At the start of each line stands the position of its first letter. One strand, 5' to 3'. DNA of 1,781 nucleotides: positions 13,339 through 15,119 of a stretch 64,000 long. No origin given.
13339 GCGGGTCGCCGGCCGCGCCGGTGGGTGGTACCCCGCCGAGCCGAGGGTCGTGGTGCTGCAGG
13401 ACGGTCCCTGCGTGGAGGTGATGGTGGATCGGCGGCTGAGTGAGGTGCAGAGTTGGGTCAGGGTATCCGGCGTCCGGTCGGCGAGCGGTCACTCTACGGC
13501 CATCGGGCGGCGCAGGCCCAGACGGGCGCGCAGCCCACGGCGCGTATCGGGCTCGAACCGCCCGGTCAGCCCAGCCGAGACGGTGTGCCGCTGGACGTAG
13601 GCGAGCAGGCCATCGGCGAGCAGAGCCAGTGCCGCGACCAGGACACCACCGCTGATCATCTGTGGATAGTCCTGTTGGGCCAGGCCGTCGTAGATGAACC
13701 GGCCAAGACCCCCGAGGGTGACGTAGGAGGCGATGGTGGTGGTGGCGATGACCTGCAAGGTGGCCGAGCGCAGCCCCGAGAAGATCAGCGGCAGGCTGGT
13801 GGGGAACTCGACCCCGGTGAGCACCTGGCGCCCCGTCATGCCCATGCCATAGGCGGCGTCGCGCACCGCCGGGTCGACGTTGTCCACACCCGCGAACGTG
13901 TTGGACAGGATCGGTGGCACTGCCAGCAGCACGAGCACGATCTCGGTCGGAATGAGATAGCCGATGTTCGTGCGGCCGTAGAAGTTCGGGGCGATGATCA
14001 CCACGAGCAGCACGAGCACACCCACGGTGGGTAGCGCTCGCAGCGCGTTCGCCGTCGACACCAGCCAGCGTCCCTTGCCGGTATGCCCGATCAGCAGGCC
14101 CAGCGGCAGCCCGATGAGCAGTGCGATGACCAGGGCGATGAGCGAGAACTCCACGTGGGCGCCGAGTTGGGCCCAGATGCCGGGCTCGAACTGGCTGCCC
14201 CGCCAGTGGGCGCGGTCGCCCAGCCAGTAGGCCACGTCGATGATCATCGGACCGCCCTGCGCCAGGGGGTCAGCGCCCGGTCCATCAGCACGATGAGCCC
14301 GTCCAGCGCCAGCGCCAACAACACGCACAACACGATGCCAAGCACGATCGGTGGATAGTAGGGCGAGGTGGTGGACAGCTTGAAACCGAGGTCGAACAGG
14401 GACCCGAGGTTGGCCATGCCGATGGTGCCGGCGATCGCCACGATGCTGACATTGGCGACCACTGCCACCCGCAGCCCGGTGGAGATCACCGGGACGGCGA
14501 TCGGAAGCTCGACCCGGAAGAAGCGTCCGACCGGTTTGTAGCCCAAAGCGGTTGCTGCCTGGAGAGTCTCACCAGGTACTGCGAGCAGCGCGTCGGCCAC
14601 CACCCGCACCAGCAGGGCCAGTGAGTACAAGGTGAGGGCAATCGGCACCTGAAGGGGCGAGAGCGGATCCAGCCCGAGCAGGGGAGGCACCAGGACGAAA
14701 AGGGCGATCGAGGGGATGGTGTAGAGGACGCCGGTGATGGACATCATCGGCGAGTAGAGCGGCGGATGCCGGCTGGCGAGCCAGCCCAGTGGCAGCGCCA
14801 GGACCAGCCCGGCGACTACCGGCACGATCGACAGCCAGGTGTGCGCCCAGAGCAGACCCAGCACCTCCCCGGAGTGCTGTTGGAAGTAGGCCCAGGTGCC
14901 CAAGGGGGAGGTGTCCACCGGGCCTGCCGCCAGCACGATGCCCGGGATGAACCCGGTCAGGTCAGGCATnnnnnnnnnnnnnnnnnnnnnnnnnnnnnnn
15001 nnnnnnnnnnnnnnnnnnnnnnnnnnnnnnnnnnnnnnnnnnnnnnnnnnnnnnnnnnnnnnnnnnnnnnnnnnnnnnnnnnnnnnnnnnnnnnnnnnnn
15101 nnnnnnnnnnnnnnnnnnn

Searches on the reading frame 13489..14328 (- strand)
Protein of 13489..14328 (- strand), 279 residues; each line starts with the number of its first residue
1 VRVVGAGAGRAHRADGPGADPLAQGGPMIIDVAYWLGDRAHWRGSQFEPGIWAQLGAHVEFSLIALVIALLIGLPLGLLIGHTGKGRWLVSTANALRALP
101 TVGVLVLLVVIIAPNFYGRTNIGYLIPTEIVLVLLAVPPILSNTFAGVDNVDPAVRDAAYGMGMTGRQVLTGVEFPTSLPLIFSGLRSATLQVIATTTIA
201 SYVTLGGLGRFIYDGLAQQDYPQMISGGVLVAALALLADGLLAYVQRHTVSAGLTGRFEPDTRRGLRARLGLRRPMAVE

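Call 82: search_protein_families(library=pfam, proteins=[window:13489-14328:-], max_evalue=0.00001)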
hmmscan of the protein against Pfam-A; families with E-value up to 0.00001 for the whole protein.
window:13489-14328:- (279 aa): 1 family
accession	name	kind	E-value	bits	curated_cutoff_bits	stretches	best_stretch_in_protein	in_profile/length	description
PF00528.27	BPD_transp_1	-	3.1e-20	73.1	26.4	1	73-248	1-181/184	Binding-protein-dependent transport system inner membrane component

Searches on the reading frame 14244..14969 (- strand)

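Call 82: search_protein_families(library=pfam, proteins=[window:14244-14969:-], max_evalue=0.00001)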
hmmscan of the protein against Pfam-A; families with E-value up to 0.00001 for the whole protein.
window:14244-14969:- (241 aa): 1 family
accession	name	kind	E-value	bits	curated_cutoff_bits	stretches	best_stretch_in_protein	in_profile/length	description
PF00528.27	BPD_transp_1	-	4.9e-14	52.9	26.4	1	59-233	2-182/184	Binding-protein-dependent transport system inner membrane component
